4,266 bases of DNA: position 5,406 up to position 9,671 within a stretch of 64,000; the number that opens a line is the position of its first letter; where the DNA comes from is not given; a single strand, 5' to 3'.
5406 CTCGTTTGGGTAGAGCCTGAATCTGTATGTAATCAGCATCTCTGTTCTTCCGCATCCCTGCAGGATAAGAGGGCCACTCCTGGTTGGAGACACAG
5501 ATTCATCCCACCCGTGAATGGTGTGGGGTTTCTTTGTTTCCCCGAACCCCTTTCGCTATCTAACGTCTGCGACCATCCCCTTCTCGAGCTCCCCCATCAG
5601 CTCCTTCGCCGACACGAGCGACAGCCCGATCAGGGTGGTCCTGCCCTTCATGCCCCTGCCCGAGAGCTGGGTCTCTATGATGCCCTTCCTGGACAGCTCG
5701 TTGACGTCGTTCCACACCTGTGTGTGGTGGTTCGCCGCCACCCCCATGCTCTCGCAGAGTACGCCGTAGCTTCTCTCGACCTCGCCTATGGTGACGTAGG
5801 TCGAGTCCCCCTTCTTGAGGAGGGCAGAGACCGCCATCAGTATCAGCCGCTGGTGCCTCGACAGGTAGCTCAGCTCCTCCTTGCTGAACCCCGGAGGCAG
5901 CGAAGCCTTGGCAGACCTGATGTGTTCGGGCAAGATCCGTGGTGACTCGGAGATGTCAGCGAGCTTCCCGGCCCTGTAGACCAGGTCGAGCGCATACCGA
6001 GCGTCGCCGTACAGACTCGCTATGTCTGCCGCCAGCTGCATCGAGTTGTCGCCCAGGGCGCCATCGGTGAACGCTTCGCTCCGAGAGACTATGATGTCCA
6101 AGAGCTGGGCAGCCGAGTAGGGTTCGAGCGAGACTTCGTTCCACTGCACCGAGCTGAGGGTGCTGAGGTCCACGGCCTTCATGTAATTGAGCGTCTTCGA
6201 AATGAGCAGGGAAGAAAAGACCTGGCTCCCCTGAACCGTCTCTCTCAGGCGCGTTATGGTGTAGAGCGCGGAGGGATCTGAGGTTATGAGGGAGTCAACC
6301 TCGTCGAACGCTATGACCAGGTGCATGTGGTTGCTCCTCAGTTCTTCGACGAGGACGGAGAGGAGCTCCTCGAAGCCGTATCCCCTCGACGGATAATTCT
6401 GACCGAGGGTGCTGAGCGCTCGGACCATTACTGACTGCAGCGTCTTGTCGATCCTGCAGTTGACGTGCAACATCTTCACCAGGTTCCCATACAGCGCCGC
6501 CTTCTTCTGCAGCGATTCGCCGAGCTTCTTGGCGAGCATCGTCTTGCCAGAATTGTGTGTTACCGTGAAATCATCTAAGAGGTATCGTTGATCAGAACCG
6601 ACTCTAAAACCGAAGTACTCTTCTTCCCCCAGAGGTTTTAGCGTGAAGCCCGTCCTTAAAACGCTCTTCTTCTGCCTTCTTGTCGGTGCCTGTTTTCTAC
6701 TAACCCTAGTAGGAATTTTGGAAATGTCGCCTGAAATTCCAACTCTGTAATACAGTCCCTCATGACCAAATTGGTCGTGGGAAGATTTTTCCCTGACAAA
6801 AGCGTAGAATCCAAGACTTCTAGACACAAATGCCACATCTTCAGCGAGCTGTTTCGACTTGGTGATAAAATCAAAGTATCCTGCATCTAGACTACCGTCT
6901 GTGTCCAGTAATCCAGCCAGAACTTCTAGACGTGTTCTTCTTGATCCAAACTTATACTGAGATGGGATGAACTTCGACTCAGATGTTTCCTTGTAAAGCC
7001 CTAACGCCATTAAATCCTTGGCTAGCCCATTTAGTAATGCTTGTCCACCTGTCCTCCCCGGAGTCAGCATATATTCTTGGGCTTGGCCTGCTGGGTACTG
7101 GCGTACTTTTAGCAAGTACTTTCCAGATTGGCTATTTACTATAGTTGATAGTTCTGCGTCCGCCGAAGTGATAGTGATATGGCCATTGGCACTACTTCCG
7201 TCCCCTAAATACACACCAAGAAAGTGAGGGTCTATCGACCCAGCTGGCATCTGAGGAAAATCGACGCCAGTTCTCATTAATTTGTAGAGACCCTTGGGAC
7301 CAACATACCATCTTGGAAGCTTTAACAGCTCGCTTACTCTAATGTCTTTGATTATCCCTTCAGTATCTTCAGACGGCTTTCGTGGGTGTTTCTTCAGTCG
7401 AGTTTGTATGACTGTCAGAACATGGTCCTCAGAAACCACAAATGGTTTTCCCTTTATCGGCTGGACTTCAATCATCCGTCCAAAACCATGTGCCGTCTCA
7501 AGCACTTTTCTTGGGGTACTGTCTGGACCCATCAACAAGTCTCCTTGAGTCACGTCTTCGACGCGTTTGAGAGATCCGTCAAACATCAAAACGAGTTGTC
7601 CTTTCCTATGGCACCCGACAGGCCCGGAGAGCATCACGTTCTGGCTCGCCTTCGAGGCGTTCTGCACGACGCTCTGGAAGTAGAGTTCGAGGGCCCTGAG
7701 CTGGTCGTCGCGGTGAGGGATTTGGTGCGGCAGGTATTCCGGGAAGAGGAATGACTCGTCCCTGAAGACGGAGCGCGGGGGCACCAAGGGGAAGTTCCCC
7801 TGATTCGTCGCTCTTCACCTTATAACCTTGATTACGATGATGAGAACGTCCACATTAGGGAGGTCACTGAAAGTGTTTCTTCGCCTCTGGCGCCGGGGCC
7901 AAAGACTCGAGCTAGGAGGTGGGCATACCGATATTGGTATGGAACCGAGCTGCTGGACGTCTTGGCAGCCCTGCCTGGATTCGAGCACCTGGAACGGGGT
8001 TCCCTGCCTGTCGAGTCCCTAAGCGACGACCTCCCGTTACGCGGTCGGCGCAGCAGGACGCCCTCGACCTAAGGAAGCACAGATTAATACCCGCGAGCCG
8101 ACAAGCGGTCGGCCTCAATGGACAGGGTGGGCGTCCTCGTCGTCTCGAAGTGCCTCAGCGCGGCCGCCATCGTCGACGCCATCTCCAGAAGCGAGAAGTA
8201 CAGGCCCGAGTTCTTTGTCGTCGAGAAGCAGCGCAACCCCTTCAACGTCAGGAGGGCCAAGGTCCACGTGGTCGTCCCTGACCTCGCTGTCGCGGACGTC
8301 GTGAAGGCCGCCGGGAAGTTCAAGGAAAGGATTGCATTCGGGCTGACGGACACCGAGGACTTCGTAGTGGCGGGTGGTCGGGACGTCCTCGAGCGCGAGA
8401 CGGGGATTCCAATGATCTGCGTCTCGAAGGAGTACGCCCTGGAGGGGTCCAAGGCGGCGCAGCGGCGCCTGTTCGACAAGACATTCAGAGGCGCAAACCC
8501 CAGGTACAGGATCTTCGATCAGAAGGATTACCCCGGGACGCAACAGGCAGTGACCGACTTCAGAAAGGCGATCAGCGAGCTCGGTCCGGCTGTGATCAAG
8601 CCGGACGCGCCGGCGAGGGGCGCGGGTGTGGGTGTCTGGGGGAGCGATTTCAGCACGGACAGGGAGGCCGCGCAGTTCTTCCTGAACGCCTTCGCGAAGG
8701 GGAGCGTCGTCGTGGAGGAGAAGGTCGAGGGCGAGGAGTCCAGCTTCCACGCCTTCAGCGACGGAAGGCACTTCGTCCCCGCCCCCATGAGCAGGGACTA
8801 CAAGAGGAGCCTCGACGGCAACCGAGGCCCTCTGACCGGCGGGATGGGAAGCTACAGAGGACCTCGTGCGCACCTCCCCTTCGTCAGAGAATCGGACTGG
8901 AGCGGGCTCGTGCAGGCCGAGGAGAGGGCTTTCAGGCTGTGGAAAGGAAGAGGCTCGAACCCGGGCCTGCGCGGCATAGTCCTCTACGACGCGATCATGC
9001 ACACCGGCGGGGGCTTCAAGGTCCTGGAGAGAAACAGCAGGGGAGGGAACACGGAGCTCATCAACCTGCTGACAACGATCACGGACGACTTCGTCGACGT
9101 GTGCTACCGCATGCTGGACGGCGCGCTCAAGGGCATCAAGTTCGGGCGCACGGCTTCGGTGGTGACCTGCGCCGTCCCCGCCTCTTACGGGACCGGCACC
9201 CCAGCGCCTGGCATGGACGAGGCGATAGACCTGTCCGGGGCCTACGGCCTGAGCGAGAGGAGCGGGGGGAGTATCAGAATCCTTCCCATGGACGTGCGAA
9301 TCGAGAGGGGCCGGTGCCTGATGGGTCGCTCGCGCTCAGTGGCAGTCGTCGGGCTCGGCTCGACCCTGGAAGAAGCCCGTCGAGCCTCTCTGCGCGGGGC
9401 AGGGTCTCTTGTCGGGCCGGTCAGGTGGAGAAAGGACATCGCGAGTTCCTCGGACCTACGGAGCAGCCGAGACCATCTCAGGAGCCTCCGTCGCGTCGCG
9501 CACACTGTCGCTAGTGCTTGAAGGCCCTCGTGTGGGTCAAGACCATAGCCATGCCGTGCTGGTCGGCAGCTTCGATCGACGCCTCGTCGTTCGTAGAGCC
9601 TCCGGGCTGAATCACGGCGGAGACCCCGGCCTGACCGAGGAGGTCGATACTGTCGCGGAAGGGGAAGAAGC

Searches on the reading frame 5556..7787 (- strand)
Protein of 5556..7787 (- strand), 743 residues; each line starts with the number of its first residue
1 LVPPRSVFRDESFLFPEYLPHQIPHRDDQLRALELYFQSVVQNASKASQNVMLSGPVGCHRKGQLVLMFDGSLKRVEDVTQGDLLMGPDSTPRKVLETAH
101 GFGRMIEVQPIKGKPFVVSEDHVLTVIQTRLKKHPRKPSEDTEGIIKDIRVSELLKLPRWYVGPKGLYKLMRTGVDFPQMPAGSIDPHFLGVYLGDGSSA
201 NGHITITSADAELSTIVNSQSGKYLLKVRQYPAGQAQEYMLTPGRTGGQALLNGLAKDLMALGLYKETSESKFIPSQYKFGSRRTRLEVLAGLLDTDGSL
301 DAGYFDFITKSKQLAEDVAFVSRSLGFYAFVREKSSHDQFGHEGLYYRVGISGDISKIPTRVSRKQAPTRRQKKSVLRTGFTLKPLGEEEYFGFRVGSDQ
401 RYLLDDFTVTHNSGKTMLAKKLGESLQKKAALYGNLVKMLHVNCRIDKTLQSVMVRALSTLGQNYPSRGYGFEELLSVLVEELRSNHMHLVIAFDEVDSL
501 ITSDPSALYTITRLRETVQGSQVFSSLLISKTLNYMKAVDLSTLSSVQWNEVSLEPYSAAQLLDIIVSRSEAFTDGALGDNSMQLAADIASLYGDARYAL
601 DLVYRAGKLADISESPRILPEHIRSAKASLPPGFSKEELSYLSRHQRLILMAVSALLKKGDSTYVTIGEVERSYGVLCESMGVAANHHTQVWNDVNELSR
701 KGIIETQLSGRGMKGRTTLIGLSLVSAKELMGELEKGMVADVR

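Call 104: search_protein_families(library=pfam, proteins=[window:5556-7787:-], max_evalue=0.001)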
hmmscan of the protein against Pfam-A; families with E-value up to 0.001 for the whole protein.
window:5556-7787:- (743 aa): 5 families
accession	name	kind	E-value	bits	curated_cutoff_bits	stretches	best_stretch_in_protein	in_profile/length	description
PF09079.17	Cdc6_C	-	9e-21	74.1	25.1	1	637-724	1-88/96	CDC6, C terminal winged helix domain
PF22703.2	Cdc6_lid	-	7.8e-16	58.2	27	1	564-627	2-67/68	Cdc6 AAA+ ATPase-type lid domain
PF05203.21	Hom_end_hint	-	1.4e-13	51.8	32.1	1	59-126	1-77/228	Hom_end-associated Hint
PF13401.12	AAA_22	-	1.7e-05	25.6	27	1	413-517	16-110/130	AAA domain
PF14528.11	LAGLIDADG_3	-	2.2e-05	25.1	22.5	1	286-352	3-70/82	LAGLIDADG-like domain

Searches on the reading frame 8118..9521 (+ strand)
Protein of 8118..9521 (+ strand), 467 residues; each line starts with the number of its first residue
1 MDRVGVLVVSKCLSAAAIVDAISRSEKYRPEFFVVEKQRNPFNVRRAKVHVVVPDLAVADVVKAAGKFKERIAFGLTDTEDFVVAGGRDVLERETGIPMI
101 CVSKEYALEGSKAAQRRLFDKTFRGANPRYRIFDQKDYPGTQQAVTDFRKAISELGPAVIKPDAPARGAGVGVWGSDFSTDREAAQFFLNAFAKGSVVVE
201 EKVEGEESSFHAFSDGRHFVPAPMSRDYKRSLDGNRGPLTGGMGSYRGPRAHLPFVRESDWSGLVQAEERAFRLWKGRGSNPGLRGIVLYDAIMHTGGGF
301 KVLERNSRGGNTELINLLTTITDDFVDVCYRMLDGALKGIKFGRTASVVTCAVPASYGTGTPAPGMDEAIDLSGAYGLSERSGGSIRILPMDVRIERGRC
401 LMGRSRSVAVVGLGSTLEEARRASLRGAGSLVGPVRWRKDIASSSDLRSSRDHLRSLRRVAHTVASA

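Call 104: search_protein_families(library=pfam, proteins=[window:8118-9521:+], max_evalue=0.001)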
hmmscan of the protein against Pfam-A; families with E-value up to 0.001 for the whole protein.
window:8118-9521:+ (467 aa): 1 family
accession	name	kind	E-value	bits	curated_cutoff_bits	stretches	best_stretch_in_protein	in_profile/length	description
PF01071.24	GARS_A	-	9.1e-23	81.5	27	1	142-313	30-193/194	Phosphoribosylglycinamide synthetase, ATP-grasp (A) domain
